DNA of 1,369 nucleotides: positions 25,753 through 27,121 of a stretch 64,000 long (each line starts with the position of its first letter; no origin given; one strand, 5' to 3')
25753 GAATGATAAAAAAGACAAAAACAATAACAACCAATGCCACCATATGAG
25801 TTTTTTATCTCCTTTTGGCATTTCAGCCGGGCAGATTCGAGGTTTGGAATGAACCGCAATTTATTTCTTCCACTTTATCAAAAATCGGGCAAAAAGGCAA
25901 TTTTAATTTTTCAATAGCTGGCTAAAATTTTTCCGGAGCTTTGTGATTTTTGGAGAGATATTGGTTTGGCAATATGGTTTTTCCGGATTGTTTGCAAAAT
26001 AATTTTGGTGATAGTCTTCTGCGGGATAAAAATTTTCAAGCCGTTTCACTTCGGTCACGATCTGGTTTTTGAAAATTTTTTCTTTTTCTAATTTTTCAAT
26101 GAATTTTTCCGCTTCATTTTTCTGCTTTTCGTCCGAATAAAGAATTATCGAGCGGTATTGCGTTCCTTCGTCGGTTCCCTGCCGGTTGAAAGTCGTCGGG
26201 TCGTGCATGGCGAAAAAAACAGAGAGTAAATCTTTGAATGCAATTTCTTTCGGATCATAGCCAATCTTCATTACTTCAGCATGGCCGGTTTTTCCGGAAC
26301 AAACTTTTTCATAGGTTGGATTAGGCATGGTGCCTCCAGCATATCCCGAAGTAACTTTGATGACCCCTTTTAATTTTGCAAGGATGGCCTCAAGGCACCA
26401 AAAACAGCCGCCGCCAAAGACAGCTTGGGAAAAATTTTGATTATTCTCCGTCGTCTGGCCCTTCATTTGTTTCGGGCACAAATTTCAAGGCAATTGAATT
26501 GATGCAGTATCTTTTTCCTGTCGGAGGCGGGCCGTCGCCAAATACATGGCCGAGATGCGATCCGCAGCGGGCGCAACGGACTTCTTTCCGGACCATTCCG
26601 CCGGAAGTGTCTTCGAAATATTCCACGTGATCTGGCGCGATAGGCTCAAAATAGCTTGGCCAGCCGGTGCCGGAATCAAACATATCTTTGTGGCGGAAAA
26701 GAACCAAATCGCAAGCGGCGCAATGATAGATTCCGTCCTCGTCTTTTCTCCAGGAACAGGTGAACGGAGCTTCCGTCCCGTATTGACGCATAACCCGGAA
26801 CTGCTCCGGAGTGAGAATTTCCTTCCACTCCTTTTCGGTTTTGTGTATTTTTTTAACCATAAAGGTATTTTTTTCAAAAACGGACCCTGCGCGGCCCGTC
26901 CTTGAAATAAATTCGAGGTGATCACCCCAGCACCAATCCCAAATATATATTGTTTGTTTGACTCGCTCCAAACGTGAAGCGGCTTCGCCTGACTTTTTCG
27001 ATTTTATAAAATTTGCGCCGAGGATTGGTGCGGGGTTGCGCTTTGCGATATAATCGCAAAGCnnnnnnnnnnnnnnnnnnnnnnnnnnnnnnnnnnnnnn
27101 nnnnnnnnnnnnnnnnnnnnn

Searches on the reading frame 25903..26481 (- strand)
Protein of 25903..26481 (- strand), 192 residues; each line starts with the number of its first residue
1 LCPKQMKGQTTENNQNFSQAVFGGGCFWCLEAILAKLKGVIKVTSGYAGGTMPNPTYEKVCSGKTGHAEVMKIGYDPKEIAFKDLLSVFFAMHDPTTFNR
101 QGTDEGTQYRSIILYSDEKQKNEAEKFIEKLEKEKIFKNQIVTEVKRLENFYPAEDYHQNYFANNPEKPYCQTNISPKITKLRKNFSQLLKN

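Call 3: search_protein_families(library=pfam, proteins=[window:25903-26481:-], max_evalue=1)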
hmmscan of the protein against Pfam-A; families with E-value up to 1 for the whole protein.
window:25903-26481:- (192 aa): 4 families
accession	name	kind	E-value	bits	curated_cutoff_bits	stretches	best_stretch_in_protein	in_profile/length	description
PF01625.27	PMSR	-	2.9e-67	226.1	23.7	1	19-172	1-153/153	Peptide methionine sulfoxide reductase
PF14131.11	DUF4298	-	0.0078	16.7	27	1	118-167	5-54/87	Domain of unknown function (DUF4298)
PF23479.1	Microp_apicomplexa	-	0.18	11.9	27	1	21-52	8-39/65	Apicomplexa microprotein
PF19436.4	ACS_CODH_B_C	-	0.29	11.1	25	1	23-61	110-148/245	ACS/CODH beta subunit C-terminal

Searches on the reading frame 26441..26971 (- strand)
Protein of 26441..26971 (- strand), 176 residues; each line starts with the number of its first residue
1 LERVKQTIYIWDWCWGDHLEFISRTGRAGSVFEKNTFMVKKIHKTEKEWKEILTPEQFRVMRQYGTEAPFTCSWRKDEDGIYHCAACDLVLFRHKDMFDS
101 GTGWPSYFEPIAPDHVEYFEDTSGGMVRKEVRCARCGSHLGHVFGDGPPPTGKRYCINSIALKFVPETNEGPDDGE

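Call 3: search_protein_families(library=pfam, proteins=[window:26441-26971:-], max_evalue=1)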
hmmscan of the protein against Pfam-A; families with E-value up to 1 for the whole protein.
window:26441-26971:- (176 aa): 5 families
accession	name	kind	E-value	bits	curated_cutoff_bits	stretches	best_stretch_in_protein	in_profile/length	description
PF01641.26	SelR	-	8.3e-46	155.2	24.9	1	53-166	1-116/116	SelR domain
PF24046.1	At4g08330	-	0.023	15.2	27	1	118-151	64-99/129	At4g08330 beta-tent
PF03226.21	Yippee-Mis18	-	0.088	13.4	26.6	1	82-150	3-78/108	Yippee zinc-binding/DNA-binding /Mis18, centromere assembly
PF00320.33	GATA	-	0.18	11.9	26.8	1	70-89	8-28/36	GATA zinc finger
PF06677.18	Auto_anti-p27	-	0.47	11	24.1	0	83-95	17-29/40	Sjogren's syndrome/scleroderma autoantigen 1 (Autoantigen p27)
